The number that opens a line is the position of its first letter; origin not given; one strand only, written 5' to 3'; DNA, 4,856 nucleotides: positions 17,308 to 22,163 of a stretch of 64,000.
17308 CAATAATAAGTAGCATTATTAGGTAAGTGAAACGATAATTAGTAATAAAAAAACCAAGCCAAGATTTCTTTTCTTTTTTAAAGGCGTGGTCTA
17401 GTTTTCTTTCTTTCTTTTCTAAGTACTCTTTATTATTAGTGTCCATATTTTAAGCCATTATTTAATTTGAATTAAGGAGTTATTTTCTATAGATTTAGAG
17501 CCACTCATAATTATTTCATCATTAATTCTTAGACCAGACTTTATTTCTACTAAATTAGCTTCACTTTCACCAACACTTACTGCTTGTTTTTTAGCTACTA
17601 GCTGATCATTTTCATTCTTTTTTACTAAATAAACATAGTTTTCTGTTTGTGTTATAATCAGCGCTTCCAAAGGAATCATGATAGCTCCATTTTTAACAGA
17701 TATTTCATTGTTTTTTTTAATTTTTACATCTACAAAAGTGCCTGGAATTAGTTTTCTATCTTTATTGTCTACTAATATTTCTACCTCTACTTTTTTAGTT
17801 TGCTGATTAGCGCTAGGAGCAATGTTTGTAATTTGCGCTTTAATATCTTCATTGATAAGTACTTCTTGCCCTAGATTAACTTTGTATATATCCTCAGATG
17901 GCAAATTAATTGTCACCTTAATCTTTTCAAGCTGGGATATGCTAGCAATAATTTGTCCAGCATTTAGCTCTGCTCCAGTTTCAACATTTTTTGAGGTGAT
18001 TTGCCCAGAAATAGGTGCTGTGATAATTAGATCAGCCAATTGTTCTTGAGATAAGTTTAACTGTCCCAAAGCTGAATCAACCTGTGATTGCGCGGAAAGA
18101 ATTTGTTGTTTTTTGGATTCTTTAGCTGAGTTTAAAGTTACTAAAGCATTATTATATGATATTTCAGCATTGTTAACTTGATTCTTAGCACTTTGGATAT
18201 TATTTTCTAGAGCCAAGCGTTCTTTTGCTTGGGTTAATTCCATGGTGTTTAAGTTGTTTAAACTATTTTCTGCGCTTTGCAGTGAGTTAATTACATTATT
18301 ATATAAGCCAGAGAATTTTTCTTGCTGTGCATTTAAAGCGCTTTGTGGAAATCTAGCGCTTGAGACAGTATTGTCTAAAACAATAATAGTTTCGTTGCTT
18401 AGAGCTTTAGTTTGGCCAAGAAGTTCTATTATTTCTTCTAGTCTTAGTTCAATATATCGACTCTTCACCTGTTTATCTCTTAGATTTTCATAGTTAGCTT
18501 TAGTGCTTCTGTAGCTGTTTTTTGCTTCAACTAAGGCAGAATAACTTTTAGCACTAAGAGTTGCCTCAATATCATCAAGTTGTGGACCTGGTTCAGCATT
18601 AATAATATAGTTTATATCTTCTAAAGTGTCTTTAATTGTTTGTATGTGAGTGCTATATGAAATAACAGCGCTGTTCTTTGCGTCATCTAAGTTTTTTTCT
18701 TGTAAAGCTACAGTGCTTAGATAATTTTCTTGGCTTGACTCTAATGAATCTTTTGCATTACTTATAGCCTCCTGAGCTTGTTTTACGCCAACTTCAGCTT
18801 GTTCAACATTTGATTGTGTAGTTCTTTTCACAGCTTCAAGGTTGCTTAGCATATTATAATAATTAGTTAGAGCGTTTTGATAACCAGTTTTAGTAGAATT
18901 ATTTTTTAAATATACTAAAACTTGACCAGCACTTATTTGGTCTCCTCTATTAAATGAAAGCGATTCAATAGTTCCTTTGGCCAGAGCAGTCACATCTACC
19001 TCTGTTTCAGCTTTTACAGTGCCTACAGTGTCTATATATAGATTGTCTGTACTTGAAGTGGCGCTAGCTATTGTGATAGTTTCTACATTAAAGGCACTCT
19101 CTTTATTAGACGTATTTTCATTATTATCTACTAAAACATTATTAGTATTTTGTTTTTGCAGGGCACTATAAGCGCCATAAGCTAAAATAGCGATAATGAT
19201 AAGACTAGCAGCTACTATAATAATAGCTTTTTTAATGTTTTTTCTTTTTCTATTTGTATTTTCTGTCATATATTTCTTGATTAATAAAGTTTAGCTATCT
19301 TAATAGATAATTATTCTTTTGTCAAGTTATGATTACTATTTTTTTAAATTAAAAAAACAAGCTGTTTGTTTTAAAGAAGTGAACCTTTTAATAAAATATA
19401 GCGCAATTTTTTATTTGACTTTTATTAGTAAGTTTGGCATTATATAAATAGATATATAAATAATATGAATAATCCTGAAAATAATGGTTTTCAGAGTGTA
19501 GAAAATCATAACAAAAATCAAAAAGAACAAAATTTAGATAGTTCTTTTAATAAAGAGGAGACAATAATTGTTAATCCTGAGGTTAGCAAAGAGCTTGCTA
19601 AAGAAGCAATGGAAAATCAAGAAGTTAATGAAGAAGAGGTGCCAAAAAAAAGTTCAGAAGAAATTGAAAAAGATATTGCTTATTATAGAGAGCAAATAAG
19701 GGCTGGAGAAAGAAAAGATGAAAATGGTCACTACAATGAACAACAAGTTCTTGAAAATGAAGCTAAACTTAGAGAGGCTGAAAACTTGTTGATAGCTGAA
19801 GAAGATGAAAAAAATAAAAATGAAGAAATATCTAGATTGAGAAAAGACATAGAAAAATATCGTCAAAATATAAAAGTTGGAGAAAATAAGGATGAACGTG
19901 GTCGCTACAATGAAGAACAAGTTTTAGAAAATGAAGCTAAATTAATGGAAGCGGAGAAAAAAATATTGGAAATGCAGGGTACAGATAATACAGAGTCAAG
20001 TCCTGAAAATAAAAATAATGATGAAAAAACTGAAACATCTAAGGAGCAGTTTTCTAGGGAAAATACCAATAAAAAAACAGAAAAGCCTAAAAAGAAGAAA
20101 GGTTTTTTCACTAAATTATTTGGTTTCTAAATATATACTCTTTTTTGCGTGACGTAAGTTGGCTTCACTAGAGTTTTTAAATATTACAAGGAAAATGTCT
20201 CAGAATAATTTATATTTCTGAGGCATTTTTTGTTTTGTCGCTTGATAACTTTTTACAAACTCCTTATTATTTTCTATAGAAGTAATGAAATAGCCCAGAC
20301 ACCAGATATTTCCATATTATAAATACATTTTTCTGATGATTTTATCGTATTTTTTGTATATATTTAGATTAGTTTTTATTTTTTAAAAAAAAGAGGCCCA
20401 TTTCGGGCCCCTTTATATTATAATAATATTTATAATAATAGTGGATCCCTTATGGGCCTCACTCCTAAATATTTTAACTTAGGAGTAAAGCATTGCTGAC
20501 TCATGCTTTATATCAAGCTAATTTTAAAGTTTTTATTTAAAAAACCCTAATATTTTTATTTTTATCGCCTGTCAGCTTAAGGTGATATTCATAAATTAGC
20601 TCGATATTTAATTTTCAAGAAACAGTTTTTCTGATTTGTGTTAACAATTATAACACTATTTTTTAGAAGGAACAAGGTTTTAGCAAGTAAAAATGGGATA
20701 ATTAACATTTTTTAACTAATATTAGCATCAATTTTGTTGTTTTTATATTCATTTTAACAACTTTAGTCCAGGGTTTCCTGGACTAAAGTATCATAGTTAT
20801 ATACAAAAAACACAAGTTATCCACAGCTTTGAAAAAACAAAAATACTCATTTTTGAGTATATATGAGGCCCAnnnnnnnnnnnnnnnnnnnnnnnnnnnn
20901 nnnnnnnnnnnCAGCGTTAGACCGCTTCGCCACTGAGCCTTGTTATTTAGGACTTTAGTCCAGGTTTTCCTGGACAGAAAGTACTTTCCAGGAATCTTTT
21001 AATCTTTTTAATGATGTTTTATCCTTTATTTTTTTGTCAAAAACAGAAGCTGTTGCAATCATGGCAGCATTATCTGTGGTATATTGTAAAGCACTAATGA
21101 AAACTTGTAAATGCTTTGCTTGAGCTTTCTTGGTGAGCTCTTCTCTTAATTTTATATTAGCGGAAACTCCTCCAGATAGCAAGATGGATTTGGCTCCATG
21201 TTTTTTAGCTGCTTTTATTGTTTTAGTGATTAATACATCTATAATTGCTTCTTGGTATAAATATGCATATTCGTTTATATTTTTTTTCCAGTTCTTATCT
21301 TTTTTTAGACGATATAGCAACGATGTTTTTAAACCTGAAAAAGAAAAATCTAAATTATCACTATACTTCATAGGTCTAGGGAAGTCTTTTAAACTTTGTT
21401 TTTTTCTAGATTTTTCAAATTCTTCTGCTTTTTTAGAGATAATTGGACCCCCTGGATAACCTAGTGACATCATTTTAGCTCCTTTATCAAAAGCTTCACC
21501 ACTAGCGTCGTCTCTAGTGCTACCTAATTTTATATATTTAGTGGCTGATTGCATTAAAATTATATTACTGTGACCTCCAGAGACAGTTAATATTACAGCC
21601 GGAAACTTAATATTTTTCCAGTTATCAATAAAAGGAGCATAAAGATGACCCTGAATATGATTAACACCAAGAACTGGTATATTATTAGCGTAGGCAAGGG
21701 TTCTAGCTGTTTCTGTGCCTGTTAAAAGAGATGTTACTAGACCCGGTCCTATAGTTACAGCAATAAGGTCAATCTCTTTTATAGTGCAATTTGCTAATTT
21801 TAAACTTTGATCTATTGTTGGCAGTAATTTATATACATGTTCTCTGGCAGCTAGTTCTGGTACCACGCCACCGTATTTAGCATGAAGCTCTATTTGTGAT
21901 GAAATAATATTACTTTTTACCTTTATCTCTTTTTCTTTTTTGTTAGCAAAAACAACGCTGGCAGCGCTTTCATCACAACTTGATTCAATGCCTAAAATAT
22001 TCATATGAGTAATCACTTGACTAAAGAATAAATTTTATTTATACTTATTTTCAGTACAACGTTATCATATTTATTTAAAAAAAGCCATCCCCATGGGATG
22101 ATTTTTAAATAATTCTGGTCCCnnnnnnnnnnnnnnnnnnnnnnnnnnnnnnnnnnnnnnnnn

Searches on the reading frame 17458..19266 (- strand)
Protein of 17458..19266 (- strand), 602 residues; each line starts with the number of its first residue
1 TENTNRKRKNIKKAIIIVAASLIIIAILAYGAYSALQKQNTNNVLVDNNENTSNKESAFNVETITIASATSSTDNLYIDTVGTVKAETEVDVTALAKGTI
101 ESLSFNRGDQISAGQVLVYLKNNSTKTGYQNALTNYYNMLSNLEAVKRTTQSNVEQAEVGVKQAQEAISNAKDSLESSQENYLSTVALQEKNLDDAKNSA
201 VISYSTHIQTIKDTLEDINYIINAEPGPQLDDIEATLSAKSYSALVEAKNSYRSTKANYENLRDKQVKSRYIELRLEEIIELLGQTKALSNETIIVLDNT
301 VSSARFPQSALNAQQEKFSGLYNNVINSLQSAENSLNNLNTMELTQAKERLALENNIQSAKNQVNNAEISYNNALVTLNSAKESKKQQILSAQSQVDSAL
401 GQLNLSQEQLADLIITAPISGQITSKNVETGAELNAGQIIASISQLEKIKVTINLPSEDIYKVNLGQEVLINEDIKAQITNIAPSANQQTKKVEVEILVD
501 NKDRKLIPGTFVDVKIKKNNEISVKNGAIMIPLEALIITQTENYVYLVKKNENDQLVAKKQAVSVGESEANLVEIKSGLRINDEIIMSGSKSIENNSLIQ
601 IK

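Call 18: search_protein_families(library=pfam, proteins=[window:17458-19266:-], max_evalue=0.0001)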
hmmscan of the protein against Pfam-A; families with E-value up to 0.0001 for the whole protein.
window:17458-19266:- (602 aa): 4 families
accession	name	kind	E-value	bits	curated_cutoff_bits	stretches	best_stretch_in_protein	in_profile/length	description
PF16576.10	HlyD_D23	-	4.4e-20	72.3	30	1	322-512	34-214/214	Barrel-sandwich domain of CusB or HlyD membrane-fusion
PF13437.12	HlyD_3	-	4.4e-16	60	22.2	1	415-509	2-106/106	HlyD family secretion protein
PF13533.13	Biotin_lipoyl_2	-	1.6e-06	28.2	29.8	0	415-443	3-31/32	Biotin-lipoyl like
PF00364.28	Biotin_lipoyl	-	2.3e-06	27.7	22.1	0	89-120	42-73/73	Biotin-requiring enzyme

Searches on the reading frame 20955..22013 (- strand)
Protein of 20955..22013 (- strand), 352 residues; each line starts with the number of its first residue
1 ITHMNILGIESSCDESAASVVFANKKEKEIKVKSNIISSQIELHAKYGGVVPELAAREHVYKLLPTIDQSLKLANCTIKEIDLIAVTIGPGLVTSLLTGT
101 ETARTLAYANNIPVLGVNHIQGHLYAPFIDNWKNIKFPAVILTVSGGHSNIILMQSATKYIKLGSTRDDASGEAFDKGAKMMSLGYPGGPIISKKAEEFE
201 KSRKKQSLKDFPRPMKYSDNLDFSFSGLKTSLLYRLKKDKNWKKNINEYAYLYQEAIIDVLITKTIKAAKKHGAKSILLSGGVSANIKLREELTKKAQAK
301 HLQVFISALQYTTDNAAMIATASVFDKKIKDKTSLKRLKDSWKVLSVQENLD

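Call 18: search_protein_families(library=pfam, proteins=[window:20955-22013:-], max_evalue=0.0001)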
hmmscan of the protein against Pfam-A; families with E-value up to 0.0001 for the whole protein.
window:20955-22013:- (352 aa): 2 families
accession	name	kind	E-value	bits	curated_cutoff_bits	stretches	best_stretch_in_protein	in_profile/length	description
PF00814.31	TsaD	-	1.4e-86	290.9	24.8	1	32-320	2-263/264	tRNA N6-adenosine threonylcarbamoyltransferase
PF22521.2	HypF_C_2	-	1.1e-08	35.7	27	1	230-309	150-229/241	Carbamoyltransferase, Kae1-like Domain, second subdomain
